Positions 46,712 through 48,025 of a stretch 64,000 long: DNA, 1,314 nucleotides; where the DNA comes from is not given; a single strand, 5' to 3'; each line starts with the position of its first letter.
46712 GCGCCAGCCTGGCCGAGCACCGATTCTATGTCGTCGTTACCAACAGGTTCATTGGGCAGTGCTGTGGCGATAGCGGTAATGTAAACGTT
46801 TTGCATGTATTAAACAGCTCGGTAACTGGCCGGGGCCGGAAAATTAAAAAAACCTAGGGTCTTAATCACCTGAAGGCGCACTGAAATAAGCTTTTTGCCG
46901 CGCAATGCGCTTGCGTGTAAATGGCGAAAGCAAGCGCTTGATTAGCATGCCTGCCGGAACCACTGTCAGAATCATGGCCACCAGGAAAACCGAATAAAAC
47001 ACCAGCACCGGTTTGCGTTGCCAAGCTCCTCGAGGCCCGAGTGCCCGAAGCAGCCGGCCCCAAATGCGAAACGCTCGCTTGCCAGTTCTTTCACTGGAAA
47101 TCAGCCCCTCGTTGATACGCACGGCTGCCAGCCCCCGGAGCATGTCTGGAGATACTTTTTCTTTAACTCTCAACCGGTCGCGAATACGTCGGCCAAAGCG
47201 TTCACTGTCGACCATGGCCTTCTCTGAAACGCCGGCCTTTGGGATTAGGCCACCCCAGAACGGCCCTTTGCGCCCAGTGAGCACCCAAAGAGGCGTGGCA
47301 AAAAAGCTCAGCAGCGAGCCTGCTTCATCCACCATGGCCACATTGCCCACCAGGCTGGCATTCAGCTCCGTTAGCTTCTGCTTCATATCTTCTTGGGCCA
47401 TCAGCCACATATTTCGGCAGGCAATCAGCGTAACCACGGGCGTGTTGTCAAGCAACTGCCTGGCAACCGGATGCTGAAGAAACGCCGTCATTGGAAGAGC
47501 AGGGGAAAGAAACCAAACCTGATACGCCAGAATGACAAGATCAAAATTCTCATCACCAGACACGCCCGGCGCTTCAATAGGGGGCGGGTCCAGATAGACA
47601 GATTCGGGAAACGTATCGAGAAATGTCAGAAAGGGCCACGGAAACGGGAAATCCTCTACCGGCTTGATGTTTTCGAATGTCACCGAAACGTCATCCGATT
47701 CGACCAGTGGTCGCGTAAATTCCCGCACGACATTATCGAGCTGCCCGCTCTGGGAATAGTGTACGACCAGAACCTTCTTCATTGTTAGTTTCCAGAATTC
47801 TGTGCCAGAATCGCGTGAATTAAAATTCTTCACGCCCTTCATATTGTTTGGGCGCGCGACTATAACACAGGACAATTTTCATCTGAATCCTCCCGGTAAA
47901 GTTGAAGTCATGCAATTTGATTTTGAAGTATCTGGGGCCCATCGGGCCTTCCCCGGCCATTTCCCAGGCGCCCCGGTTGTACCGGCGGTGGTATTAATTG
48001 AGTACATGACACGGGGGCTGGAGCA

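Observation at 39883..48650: Dialkylresorcinol biosynthetic cluster with flexirubin-type accessory genes and its own exporter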

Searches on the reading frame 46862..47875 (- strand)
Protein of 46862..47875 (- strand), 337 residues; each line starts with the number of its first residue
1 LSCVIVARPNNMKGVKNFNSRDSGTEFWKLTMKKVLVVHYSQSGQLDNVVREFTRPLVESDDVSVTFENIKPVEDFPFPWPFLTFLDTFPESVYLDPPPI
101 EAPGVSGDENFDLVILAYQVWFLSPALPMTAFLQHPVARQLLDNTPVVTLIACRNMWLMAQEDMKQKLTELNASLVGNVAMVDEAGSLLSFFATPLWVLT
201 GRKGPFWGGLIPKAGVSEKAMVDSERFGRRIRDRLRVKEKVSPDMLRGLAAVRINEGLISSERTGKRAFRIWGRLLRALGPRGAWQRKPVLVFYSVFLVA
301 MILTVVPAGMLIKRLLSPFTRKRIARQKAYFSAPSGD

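Call 3: search_protein_families(library=pfam, proteins=[window:46862-47875:-], max_evalue=0.01)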
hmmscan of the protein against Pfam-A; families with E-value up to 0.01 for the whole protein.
window:46862-47875:- (337 aa): 0 families

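Call 4: search_protein_families(library=ncbifam, proteins=[window:46862-47875:-], max_evalue=0.01)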
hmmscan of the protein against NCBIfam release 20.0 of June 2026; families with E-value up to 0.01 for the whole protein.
window:46862-47875:- (337 aa): 0 families

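Call 7: search_protein_families(library=ncbifam, proteins=[window:46862-47782:-], max_evalue=0.01)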
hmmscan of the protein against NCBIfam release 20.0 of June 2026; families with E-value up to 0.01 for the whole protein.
window:46862-47782:- (306 aa): 0 families

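Call 8: search_protein_families(library=pfam, proteins=[window:46862-47782:-], max_evalue=0.1)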
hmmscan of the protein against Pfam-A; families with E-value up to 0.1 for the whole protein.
window:46862-47782:- (306 aa): 0 families

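Call 16: find_homologous_proteins(query=window:46862-47782:-, max_evalue=0.00001)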
Query window:46862-47782:- (306 aa): 5418 proteins with E <= 0.00001 among 7726 candidates; the best 120 are listed.
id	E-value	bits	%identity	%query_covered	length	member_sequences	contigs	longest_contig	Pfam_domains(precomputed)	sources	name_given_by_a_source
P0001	1.6e-201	686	100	100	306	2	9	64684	-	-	-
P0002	9.7e-196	667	97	100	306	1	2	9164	-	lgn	-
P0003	8.5e-180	614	88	100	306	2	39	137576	-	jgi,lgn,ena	-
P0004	1.8e-175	600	86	100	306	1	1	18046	-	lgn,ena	-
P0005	2.1e-175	600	86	100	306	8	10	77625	-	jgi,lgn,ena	jgi:hypothetical protein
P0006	2.2e-175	600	86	100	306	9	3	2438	-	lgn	-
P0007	6.4e-174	595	86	100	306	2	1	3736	-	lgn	-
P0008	6.5e-170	582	83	100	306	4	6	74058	-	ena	-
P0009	8.0e-169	578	83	100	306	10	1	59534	-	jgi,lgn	-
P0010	5.1e-167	572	82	100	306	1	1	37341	-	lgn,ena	-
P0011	7.0e-167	572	82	100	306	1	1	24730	-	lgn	-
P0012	1.0e-166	571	82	100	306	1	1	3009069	-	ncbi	ncbi:dialkylresorcinol condensing enzyme [Marinobacter nauticus]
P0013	1.5e-160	551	79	100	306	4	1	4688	-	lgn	-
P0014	5.8e-144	497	72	100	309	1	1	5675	-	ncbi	-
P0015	1.3e-141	489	71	100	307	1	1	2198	-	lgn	-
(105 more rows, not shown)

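Call 17: find_encoding_contigs(protein=P0012, flank=10000, max_places=3)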
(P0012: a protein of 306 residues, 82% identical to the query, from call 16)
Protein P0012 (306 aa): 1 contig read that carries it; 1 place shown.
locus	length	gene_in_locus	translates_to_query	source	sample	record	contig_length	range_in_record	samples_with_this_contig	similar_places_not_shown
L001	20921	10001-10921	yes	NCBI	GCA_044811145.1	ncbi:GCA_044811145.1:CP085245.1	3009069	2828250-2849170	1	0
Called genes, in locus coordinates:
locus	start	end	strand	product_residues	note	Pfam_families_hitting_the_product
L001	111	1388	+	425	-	PF01435:Peptidase_M48, PF00515:TPR_1 (faint), PF07719:TPR_2 (faint), PF13428:TPR_14 (faint), PF13181:TPR_8 (faint), PF20308:TPR-S (weak), PF13424:TPR_12 (faint), PF13432:TPR_16 (weak)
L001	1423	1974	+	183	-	-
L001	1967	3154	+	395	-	PF00465:Fe-ADH, PF13685:Fe-ADH_2 (weak), PF25137:ADH_Fe_C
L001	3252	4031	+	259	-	PF00497:SBP_bac_3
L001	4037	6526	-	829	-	PF02687:FtsX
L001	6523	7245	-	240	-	PF02463:SMC_N (faint), PF00005:ABC_tran, PF13304:AAA_21 (faint)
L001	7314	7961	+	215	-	PF25182:NonGDSL, PF00657:Lipase_GDSL, PF13472:Lipase_GDSL_2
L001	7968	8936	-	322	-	PF12146:Hydrolase_4, PF00561:Abhydrolase_1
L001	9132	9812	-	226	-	PF22817:ApeP-like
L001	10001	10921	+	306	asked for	-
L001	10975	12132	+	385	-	PF08541:ACP_syn_III_C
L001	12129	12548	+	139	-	-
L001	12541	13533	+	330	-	PF14399:BtrH_N, PF16169:DUF4872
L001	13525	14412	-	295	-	PF00109:ketoacyl-synt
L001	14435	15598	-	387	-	PF00109:ketoacyl-synt, PF02801:Ketoacyl-synt_C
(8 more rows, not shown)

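Call 18: find_encoding_contigs(protein=P0001, flank=10000, max_places=4)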
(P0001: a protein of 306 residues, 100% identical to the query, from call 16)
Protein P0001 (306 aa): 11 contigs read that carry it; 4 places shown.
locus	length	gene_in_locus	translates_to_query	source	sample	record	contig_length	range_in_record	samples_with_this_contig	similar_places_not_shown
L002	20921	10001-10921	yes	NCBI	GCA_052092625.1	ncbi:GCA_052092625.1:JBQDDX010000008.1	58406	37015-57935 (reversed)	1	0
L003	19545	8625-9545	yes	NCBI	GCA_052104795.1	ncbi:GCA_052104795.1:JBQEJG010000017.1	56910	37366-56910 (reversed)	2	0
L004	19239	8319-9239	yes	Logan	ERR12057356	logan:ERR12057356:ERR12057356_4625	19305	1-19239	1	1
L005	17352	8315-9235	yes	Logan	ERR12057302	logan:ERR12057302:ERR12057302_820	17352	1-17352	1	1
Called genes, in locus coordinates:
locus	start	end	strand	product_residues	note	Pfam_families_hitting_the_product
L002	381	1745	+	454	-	-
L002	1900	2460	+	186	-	-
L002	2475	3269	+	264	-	PF04116:FA_hydroxylase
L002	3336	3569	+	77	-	-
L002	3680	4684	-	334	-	-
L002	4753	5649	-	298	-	-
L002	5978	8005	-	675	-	-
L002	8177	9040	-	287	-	PF00085:Thioredoxin, PF13098:Thioredoxin_2, PF13905:Thioredoxin_8 (faint), PF13428:TPR_14 (faint), PF23914:TPR_CcmH_CycH (faint), PF14559:TPR_19, PF13431:TPR_17 (faint), PF14561:TPR_20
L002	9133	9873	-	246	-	PF22818:ApeI-like, PF22817:ApeP-like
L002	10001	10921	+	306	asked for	-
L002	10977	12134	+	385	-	PF08541:ACP_syn_III_C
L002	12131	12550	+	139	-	-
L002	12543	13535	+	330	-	PF14399:BtrH_N, PF16169:DUF4872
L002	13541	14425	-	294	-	PF00109:ketoacyl-synt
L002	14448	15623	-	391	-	PF00109:ketoacyl-synt, PF02801:Ketoacyl-synt_C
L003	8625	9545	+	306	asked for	-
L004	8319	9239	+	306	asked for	-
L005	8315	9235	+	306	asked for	-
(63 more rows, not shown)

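Call 19: find_related_loci(query=window:46862-47782:-, collection=genome_contigs, flank=10000)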
Query window:46862-47782:- (306 aa) in genome_contigs; peptide patterns used: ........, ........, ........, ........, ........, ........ (x = any residue, [..] = any of these).
159 stretches matched a pattern; 23 encode a relative of the query (tblastn E <= 1e-3); 23 distinct loci.
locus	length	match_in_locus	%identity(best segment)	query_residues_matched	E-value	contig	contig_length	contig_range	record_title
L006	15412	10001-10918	88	1-306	0e+0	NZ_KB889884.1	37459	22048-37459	Marinobacter gelidimuriae strain BF04_CF-4 A3OIDRAFT_scaffold_28.29, whole genome shotgun sequence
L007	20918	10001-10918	86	1-306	1e-171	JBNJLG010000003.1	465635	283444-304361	MAG: Pseudomonadota bacterium isolate 919 3, whole genome shotgun sequence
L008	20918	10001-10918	80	1-306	1e-167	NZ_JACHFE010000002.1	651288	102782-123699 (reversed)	Marinobacter oulmenensis strain DSM 22359 Ga0415358_02, whole genome shotgun sequence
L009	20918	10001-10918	83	1-306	6e-166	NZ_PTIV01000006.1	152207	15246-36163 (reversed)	Marinobacter persicus strain UTICA-S1B3 Ga0139033_106, whole genome shotgun sequence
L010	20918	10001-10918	82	1-306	6e-164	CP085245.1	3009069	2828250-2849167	Marinobacter nauticus strain ABH-585 chromosome, complete genome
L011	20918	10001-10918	83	1-306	5e-159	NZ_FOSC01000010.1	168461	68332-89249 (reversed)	Marinobacter persicus strain IBRC-M 10445, whole genome shotgun sequence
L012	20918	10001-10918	68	1-306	3e-143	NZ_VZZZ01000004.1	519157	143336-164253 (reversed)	Marinobacter changyiensis strain CLL7-20 NODE_4_length_519157_cov_68.510639, whole genome shotgun sequence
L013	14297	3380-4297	68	1-306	9e-142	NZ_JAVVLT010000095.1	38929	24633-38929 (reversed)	Marinobacter sp. OP 3.4 NODE_49_length_38929_cov_74.429387, whole genome shotgun sequence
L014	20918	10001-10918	85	1-306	7e-170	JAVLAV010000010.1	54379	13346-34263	MAG: Marinobacter sp. isolate Uz-K9-01 NODE_10_length_54379_cov_98.070826, whole genome shotgun sequence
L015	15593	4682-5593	54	2-306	1e-106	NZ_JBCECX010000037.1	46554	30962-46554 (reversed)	MAG: Cellvibrio sp. isolate A83_bin10__SEP_COME_DAS NODE_124_length_46554_cov_7.708209, whole genome shotgun sequence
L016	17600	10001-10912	48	2-306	5e-94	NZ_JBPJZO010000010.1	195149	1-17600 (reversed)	Variovorax sp. RT4R15 NODE_10_length_195149_cov_41.967318, whole genome shotgun sequence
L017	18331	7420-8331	48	2-306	4e-93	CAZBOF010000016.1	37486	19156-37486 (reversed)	MAG TPA_asm: uncultured Rhizobacter sp. isolate SRP344714_co2_158 genome assembly, contig: NODE_2636_length_37486_cov_5.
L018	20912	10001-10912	49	2-306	6e-91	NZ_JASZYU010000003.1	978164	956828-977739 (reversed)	Variovorax fucosicus strain J22R193 L64631_3, whole genome shotgun sequence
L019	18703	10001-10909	50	1-305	9e-88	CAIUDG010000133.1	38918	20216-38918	MAG: uncultured beta proteobacterium isolate B12_bin-0928 genome assembly, contig: bin-0928:133/175, whole genome shotgu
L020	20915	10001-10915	60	1-305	4e-113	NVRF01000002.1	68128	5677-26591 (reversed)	MAG: Gammaproteobacteria bacterium isolate NORP174 Contig_source1382A_1087, whole genome shotgun sequence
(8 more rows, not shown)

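Call 31: search_solved_structures(query=window:46862-47782:-, max_evalue=10, show_alignments=1)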
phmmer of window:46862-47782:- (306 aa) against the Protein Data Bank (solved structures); distinct sequences matched with E-value up to 10: 5.
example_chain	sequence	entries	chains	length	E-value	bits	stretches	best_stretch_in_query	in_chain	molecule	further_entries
3j7y_D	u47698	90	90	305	0.73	11.8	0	121-168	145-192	uL2 | uL2m | 39S ribosomal protein L2, mitochondrial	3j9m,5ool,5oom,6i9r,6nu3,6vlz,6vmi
9hcc_D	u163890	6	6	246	0.84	11.6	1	121-169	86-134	Large ribosomal subunit protein uL2m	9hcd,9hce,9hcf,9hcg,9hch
2mwm_A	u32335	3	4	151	0.99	11.4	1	2-103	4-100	Putative trp repressor binding protein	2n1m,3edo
5b04_A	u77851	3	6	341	1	11.4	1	43-73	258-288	Translation initiation factor eIF-2B subunit alpha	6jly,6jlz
9e9c_D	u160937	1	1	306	1.2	11.2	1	121-169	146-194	Large ribosomal subunit protein uL2m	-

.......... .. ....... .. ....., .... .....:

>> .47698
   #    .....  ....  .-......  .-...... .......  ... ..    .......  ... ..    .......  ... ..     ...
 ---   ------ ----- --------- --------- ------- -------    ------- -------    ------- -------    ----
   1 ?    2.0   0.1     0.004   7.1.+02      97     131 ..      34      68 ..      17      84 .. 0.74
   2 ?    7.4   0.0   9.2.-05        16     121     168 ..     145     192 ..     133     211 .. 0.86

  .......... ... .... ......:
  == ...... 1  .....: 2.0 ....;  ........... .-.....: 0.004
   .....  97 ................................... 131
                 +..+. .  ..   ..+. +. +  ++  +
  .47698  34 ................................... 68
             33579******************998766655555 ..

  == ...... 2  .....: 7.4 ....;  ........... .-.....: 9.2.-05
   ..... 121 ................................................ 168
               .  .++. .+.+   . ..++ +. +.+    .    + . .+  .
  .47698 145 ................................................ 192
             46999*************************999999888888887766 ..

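Call 34: find_homologous_proteins(query=L007:18473-19702:-, max_evalue=1e-60)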
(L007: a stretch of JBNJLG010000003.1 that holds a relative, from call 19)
Query L007:18473-19702:- (409 aa): 8000 proteins with E <= 1e-60 among 8000 candidates; the best 120 are listed.
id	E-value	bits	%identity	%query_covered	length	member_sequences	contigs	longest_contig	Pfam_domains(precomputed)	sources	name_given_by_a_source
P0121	2.8e-274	927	100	100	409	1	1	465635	PF00109.33,PF02801.29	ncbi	ncbi:MAG: beta-ketoacyl-ACP synthase [Pseudomonadota bacterium]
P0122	3.6e-271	917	99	100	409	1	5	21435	PF00109.33,PF02801.29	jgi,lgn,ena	-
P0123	4.2e-270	914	99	100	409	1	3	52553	PF00109.33,PF02801.29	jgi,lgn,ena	-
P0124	9.1e-270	913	98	100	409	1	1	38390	PF00109.33,PF02801.29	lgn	-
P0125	5.7e-269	910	98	100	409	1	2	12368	PF00109.33,PF02801.29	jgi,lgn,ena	-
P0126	5.9e-269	910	98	100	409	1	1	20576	PF00109.33,PF02801.29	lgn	-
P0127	5.2e-268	907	98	100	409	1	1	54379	PF00109.33,PF02801.29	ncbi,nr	ncbi:MAG: beta-ketoacyl-ACP synthase [Marinobacter sp.]|nr:beta-ketoacyl-ACP synthase [Marinobacter 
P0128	1.0e-267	906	98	100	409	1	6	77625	PF00109.33,PF02801.29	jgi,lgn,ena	-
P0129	8.6e-264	893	98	98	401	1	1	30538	PF00109.33,PF02801.29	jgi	jgi:3-oxoacyl-[acyl-carrier-protein] synthase II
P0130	1.5e-262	889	98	98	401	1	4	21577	PF00109.33,PF02801.29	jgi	jgi:3-oxoacyl-[acyl-carrier-protein] synthase II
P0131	1.2e-257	873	93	100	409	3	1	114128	PF00109.33,PF02801.29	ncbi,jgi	-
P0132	1.1e-240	817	87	100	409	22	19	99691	PF00109.33,PF02801.29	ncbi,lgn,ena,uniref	ncbi:MAG: beta-ketoacyl-ACP synthase [Marinobacter sp.]|uniref:beta-ketoacyl-ACP synthase n=1 Tax=Ma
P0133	2.5e-231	786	85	100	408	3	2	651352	PF00109.33,PF02801.29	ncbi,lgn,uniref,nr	ncbi:beta-ketoacyl-ACP synthase [Marinobacter oulmenensis]|uniref:3-oxoacyl-[acyl-carrier-protein] s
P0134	1.2e-227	774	82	100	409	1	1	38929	PF00109.33,PF02801.29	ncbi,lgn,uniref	ncbi:beta-ketoacyl-ACP synthase [Marinobacter sp. OP 3.4]|uniref:beta-ketoacyl-ACP synthase n=1 Tax=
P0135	2.0e-227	773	82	100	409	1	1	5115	PF00109.33,PF00108.30,PF02801.29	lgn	-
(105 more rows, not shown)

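Call 35: find_encoding_contigs(protein=P0132, flank=10000, max_places=6)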
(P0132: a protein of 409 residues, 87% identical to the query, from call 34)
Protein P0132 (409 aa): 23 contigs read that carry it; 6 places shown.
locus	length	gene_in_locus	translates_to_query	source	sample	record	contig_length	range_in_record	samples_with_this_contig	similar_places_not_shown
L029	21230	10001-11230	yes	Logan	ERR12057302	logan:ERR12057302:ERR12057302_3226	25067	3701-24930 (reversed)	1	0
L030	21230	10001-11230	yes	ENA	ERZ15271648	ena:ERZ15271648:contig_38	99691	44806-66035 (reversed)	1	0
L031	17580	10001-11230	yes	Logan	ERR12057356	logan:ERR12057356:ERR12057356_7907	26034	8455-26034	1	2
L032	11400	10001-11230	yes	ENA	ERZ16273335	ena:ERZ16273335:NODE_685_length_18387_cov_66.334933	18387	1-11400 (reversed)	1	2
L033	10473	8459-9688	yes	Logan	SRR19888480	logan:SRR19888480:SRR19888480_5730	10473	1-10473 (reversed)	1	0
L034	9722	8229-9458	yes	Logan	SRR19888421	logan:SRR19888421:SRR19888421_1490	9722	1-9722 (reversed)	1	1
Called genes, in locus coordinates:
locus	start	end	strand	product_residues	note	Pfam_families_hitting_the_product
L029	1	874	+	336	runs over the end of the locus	?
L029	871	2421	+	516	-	PF00221:Lyase_aromatic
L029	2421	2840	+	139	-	PF13279:4HBT_2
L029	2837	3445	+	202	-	PF19574:LolA_3, PF03548:LolA (weak)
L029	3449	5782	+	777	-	PF03176:MMPL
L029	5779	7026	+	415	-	PF00070:Pyr_redox (faint), PF01266:DAO (weak), PF01494:FAD_binding_3, PF01946:Thi4 (faint), PF04820:Trp_halogenase, PF12831:FAD_oxidored, PF13450:NAD_binding_8, PF04820:Trp_halogenase, +2 more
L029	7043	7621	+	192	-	PF11659:DUF3261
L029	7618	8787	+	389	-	PF00109:ketoacyl-synt, PF00108:Thiolase_N (weak), PF02801:Ketoacyl-synt_C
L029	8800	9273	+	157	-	PF22817:ApeP-like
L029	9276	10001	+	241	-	PF00106:adh_short, PF08659:KR, PF13561:adh_short_C2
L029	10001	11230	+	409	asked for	PF00109:ketoacyl-synt, PF02801:Ketoacyl-synt_C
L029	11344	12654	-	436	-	PF03600:CitMHS (faint), PF06808:DctM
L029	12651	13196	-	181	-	PF04290:DctQ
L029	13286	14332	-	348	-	PF03480:DctP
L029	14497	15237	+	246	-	PF00378:ECH_1, PF16113:ECH_2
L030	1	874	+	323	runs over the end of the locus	PF03279:Lip_A_acyltrans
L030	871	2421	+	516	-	PF00221:Lyase_aromatic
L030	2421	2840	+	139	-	PF13279:4HBT_2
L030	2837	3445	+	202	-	PF19574:LolA_3, PF03548:LolA (weak)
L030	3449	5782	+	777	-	PF03176:MMPL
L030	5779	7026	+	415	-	PF00070:Pyr_redox (faint), PF01266:DAO (weak), PF01494:FAD_binding_3, PF01946:Thi4 (faint), PF04820:Trp_halogenase, PF12831:FAD_oxidored, PF13450:NAD_binding_8, PF04820:Trp_halogenase, +2 more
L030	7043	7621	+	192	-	PF11659:DUF3261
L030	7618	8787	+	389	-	PF00109:ketoacyl-synt, PF00108:Thiolase_N (weak), PF02801:Ketoacyl-synt_C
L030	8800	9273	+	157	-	PF22817:ApeP-like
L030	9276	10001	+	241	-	PF00106:adh_short, PF08659:KR, PF13561:adh_short_C2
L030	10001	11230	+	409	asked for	PF00109:ketoacyl-synt, PF02801:Ketoacyl-synt_C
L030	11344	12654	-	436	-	PF03600:CitMHS (faint), PF06808:DctM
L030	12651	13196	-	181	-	PF04290:DctQ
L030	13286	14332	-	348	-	PF03480:DctP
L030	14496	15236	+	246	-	PF00378:ECH_1, PF16113:ECH_2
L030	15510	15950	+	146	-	PF03061:4HBT (weak)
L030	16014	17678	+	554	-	PF00501:AMP-binding, PF13193:AMP-binding_C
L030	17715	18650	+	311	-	PF02558:ApbA, PF08546:ApbA_C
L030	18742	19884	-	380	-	PF02771:Acyl-CoA_dh_N, PF02770:Acyl-CoA_dh_M, PF00441:Acyl-CoA_dh_1, PF08028:Acyl-CoA_dh_2 (faint)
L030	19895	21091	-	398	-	PF02771:Acyl-CoA_dh_N, PF02770:Acyl-CoA_dh_M, PF00441:Acyl-CoA_dh_1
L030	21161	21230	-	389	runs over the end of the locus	PF02771:Acyl-CoA_dh_N, PF02770:Acyl-CoA_dh_M, PF00441:Acyl-CoA_dh_1, PF08028:Acyl-CoA_dh_2 (faint)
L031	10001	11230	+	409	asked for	PF00109:ketoacyl-synt, PF02801:Ketoacyl-synt_C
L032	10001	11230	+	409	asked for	PF00109:ketoacyl-synt, PF02801:Ketoacyl-synt_C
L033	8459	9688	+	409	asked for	PF00109:ketoacyl-synt, PF02801:Ketoacyl-synt_C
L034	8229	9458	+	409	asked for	PF00109:ketoacyl-synt, PF02801:Ketoacyl-synt_C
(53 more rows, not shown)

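Call 38: find_encoding_contigs(protein=P0132, flank=1000, max_places=10)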
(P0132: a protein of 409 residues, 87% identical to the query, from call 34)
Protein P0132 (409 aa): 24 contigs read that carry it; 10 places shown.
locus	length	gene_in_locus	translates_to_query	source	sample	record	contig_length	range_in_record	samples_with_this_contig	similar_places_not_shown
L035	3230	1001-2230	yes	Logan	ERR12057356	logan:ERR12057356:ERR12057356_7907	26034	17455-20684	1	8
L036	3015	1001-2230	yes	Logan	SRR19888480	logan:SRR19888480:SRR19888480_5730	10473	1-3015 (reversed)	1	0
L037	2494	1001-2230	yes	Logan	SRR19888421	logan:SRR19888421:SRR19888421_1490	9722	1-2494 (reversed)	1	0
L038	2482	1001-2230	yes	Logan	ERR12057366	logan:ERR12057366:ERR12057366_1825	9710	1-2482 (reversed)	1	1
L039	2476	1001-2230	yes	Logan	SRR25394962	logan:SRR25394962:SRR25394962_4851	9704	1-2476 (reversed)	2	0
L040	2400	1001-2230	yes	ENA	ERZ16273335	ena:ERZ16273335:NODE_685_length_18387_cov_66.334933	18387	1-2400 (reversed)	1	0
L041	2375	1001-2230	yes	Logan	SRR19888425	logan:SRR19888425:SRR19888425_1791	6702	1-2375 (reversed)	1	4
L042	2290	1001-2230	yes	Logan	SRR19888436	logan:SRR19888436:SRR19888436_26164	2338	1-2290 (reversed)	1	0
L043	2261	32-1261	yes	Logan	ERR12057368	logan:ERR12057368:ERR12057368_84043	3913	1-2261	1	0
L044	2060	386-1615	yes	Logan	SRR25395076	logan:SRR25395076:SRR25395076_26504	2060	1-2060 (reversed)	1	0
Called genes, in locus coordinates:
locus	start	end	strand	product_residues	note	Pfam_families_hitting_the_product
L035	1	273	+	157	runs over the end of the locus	PF22817:ApeP-like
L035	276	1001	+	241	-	PF00106:adh_short, PF08659:KR, PF13561:adh_short_C2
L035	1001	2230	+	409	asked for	PF00109:ketoacyl-synt, PF02801:Ketoacyl-synt_C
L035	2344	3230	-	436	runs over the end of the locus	PF03600:CitMHS (faint), PF06808:DctM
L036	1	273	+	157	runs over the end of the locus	PF22817:ApeP-like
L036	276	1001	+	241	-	PF00106:adh_short, PF08659:KR, PF13561:adh_short_C2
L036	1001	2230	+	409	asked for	PF00109:ketoacyl-synt, PF02801:Ketoacyl-synt_C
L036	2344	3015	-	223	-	?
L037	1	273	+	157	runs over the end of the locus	PF22817:ApeP-like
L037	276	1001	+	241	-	PF00106:adh_short, PF08659:KR, PF13561:adh_short_C2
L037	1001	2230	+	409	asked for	PF00109:ketoacyl-synt, PF02801:Ketoacyl-synt_C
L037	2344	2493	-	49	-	?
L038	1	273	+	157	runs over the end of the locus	PF22817:ApeP-like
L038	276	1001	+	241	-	PF00106:adh_short, PF08659:KR, PF13561:adh_short_C2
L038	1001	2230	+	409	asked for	PF00109:ketoacyl-synt, PF02801:Ketoacyl-synt_C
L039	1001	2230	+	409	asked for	PF00109:ketoacyl-synt, PF02801:Ketoacyl-synt_C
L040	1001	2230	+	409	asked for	PF00109:ketoacyl-synt, PF02801:Ketoacyl-synt_C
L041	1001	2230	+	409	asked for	PF00109:ketoacyl-synt, PF02801:Ketoacyl-synt_C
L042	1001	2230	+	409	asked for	PF00109:ketoacyl-synt, PF02801:Ketoacyl-synt_C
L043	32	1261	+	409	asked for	PF00109:ketoacyl-synt, PF02801:Ketoacyl-synt_C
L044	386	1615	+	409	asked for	PF00109:ketoacyl-synt, PF02801:Ketoacyl-synt_C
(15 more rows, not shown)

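Call 41: find_encoding_contigs(protein=P0001, flank=500, max_places=10)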
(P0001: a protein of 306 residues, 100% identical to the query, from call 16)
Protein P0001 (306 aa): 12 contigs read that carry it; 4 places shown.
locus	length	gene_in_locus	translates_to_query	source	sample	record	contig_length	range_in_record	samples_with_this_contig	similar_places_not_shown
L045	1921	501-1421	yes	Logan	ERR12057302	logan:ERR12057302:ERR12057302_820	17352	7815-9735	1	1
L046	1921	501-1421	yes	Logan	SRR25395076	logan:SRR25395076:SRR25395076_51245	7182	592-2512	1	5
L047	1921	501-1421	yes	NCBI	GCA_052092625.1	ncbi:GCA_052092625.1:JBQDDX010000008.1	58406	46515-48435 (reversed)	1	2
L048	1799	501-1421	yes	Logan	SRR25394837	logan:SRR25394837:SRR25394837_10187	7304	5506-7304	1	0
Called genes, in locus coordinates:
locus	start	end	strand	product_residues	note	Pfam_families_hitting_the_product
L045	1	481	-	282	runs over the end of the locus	PF22818:ApeI-like, PF22817:ApeP-like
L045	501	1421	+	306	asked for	-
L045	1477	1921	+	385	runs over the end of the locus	PF08541:ACP_syn_III_C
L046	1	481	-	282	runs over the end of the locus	PF22818:ApeI-like, PF22817:ApeP-like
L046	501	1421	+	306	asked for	-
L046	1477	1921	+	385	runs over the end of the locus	PF08541:ACP_syn_III_C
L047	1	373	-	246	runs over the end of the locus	PF22818:ApeI-like, PF22817:ApeP-like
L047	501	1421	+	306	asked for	-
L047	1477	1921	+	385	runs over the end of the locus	PF08541:ACP_syn_III_C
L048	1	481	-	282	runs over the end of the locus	PF22818:ApeI-like, PF22817:ApeP-like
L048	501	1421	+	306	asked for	-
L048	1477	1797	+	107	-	?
